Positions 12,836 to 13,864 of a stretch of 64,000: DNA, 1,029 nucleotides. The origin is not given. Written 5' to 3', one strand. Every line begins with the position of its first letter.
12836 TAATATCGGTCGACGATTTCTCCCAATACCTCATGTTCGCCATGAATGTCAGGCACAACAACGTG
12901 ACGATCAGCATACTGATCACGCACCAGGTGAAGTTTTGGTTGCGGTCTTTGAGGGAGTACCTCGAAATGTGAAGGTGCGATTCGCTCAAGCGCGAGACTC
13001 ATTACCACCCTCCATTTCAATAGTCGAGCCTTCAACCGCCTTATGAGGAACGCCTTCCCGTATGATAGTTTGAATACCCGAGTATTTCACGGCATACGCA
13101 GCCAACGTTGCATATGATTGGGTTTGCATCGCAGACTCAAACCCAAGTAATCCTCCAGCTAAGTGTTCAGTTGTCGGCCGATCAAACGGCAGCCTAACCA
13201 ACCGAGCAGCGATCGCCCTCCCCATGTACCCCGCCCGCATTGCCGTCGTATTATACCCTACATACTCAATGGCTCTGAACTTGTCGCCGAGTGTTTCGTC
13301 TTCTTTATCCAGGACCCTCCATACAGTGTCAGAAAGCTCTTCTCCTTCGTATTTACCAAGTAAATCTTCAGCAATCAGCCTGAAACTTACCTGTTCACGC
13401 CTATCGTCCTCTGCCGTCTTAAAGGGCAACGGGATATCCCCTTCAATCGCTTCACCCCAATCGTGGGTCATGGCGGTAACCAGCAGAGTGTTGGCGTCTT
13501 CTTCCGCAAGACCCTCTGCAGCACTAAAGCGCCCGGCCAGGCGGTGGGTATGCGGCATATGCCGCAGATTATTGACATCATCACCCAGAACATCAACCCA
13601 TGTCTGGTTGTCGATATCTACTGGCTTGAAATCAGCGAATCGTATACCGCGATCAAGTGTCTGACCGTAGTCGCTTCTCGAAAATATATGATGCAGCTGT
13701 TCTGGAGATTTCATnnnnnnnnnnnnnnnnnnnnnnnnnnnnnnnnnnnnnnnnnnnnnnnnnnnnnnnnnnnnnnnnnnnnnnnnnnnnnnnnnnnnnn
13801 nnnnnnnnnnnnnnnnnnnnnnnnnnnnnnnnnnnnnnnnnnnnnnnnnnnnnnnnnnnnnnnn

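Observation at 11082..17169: Dense multi-phosphohydrolase gene block: six hydrolase folds plus a cyclase-like protein under a wHTH-Nudix regulator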

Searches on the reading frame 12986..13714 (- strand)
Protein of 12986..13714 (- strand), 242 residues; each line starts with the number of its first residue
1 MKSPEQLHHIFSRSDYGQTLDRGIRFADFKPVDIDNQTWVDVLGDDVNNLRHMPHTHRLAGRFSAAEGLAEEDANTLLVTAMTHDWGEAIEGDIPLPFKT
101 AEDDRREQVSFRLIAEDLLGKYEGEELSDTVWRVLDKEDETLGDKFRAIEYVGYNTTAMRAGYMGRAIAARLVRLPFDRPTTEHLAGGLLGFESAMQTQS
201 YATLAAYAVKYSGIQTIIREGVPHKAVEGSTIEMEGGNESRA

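Call 4: search_protein_families(library=pfam, proteins=[window:12986-13714:-], max_evalue=0.1)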
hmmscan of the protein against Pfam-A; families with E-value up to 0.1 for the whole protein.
window:12986-13714:- (242 aa): 3 families
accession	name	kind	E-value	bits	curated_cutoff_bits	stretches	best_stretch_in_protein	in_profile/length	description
PF12917.13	YfbR-like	-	0.00028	21.1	25.9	1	72-109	52-89/182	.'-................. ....-like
PF01966.28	HD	-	0.0016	19.2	22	1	52-141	4-92/116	HD domain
PF13023.12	HD_3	-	0.018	15.4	22.5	1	67-121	39-96/165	HD domain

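Call 5: search_protein_families(library=padloc, proteins=[window:12986-13714:-], max_evalue=0.1)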
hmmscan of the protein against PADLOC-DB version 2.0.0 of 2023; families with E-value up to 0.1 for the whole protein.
window:12986-13714:- (242 aa): 0 families

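Call 6: search_protein_families(library=phrogs, proteins=[window:12986-13714:-], max_evalue=0.01)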
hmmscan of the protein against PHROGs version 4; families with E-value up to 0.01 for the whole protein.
window:12986-13714:- (242 aa): 2 families
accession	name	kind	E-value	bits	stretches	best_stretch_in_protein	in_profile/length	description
phrog_7076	-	DNA, RNA and nucleotide metabolism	0.0016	19.2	1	69-107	55-93/188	dATP triphosphohydrolase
phrog_6047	-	unknown function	0.0076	17.3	0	75-103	52-80/186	-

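Call 7: search_protein_families(library=ncbifam, proteins=[window:12986-13714:-], max_evalue=0.1)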
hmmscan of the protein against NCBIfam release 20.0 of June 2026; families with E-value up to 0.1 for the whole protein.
window:12986-13714:- (242 aa): 0 families

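Call 12: search_solved_structures(query=window:12986-13714:-, max_evalue=1)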
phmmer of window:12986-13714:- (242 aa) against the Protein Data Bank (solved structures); distinct sequences matched with E-value up to 1: 3.
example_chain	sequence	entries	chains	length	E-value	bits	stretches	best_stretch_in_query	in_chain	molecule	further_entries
3mzo_A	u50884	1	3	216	0.094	15.9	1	59-148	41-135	Lin2634 protein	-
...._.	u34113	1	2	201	0.18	15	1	73-137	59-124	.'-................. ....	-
6zpa_A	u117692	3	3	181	0.52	13.5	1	49-103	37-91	DatZ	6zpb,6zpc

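Call 45: search_dna_similar(query=window:12986-13714:-, collection=phages, mode=protein, max_rows=15, max_evalue=0.001)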
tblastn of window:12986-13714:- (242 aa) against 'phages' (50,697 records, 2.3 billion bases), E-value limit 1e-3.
No match.

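Call 73: search_protein_representatives(protein=window:12986-13714:-)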
Query: 242 residues. Proteins with E-value up to 0.001 (for the whole library): 363; up to 1e-10: 219; up to 1e-30: 8. The best 150 are listed.
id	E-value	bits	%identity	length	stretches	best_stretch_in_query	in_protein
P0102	6.8e-63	229.1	51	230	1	2-226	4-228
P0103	5.5e-53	196.7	46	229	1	5-216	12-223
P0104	4.7e-47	177.3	42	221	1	3-220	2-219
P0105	8.8e-43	163.3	44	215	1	3-212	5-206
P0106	8.2e-40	153.6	42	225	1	5-217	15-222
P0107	8.6e-35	137.2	51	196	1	5-150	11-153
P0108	1.0e-32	130.4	37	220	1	6-214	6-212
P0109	2.1e-32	129.4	44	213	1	5-173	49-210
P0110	2.3e-29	119.4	38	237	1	5-162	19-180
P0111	4.7e-27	111.9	42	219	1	4-162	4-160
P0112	1.1e-26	110.7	54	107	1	4-107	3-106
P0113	1.1e-25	107.4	44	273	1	3-163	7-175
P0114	1.4e-25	107.1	38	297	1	5-169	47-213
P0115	3.5e-25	105.7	44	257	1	6-162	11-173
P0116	5.6e-25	105.1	42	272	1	7-161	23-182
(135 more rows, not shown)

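Call 75: search_protein_families(library=pfam, alignment_id=A5, max_evalue=0.001)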
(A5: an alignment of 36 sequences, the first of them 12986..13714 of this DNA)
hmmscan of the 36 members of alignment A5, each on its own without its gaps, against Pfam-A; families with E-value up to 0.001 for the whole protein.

A. member 1, window:12986-13714:- (242 aa): 1 family
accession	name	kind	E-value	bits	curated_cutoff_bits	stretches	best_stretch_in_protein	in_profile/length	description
PF12917.13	YfbR-like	-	0.00028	21.1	25.9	1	72-109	52-89/182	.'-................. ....-like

B. families by the number of members that match (of 36 scanned): 8 families
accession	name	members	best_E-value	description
PF13023.12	HD_3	12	1e-05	HD domain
PF12917.13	YfbR-like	8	5.5e-05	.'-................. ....-like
PF01966.28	HD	6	5.9e-06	HD domain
PF01467.32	CTP_transf_like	2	3.2e-18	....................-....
PF22372.1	BA_2335-like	1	8.6e-15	BA_2335-like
PF13238.12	AAA_18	1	5.2e-10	AAA domain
PF13207.12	AAA_17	1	6.3e-10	AAA domain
PF14823.11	Sirohm_synth_C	1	0.00061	Sirohaem biosynthesis protein C-terminal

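Call 76: search_solved_structures(query=A5, max_evalue=1, show_alignments=1)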
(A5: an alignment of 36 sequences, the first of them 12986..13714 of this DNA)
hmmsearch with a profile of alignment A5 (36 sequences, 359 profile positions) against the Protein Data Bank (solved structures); distinct sequences matched with E-value up to 1: 14.
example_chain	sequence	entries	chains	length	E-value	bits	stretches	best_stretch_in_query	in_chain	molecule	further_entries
1xx7_A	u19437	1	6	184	6e-06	29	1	87-164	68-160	oxetanocin-like protein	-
2cqz_A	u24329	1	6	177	1.6e-05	27.6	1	87-165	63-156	177aa long hypothetical protein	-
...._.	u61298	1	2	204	4.5e-05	26.2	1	90-131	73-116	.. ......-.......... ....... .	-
4l1j_A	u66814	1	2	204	4.7e-05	26.1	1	90-131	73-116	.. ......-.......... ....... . | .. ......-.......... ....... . (Phosphorylate)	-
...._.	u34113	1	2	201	0.0011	21.6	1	83-144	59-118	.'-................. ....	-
4l7e_A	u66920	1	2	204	0.0021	20.7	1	90-131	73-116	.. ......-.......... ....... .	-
5yox_A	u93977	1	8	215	0.0024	20.5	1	89-139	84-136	HD domain-containing protein YGL101W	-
4l7w_A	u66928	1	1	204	0.0028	20.3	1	90-131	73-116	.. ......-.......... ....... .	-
5tk6_A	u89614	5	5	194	0.015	17.9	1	79-159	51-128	OxsA protein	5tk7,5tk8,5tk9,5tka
2par_A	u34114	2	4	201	0.032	16.8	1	83-144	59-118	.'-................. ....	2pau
3mzo_A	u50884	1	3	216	0.039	16.5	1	67-148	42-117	Lin2634 protein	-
6zpa_A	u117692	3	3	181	0.088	15.3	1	58-156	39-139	DatZ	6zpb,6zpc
4okh_A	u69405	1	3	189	0.09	15.3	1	111-154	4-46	Calpain-3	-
2kj9_A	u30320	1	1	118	0.6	12.6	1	110-192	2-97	Integrase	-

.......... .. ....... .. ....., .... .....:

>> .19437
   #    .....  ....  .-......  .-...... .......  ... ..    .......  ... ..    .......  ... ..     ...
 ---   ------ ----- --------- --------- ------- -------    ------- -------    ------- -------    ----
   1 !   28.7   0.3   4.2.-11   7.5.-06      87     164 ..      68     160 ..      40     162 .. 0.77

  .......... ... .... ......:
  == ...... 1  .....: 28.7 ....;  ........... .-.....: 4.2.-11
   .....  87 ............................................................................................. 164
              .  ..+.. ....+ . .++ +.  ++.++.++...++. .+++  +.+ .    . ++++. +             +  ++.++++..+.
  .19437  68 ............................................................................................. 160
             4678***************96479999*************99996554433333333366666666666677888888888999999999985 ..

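Call 110: search_solved_structures(query=A5, max_evalue=0.01, show_alignments=5)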
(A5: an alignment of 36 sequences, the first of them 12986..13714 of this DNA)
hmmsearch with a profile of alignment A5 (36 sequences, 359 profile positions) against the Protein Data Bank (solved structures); distinct sequences matched with E-value up to 0.01: 8.
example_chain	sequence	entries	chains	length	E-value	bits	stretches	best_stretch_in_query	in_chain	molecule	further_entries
1xx7_A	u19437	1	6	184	6e-06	29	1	87-164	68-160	oxetanocin-like protein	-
2cqz_A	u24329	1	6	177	1.6e-05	27.6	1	87-165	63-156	177aa long hypothetical protein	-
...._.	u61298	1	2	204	4.5e-05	26.2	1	90-131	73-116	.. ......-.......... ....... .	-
4l1j_A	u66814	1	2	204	4.7e-05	26.1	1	90-131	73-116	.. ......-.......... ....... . | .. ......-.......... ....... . (Phosphorylate)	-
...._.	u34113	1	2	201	0.0011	21.6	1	83-144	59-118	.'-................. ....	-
4l7e_A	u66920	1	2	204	0.0021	20.7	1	90-131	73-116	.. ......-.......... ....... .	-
5yox_A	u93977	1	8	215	0.0024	20.5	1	89-139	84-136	HD domain-containing protein YGL101W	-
4l7w_A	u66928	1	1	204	0.0028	20.3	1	90-131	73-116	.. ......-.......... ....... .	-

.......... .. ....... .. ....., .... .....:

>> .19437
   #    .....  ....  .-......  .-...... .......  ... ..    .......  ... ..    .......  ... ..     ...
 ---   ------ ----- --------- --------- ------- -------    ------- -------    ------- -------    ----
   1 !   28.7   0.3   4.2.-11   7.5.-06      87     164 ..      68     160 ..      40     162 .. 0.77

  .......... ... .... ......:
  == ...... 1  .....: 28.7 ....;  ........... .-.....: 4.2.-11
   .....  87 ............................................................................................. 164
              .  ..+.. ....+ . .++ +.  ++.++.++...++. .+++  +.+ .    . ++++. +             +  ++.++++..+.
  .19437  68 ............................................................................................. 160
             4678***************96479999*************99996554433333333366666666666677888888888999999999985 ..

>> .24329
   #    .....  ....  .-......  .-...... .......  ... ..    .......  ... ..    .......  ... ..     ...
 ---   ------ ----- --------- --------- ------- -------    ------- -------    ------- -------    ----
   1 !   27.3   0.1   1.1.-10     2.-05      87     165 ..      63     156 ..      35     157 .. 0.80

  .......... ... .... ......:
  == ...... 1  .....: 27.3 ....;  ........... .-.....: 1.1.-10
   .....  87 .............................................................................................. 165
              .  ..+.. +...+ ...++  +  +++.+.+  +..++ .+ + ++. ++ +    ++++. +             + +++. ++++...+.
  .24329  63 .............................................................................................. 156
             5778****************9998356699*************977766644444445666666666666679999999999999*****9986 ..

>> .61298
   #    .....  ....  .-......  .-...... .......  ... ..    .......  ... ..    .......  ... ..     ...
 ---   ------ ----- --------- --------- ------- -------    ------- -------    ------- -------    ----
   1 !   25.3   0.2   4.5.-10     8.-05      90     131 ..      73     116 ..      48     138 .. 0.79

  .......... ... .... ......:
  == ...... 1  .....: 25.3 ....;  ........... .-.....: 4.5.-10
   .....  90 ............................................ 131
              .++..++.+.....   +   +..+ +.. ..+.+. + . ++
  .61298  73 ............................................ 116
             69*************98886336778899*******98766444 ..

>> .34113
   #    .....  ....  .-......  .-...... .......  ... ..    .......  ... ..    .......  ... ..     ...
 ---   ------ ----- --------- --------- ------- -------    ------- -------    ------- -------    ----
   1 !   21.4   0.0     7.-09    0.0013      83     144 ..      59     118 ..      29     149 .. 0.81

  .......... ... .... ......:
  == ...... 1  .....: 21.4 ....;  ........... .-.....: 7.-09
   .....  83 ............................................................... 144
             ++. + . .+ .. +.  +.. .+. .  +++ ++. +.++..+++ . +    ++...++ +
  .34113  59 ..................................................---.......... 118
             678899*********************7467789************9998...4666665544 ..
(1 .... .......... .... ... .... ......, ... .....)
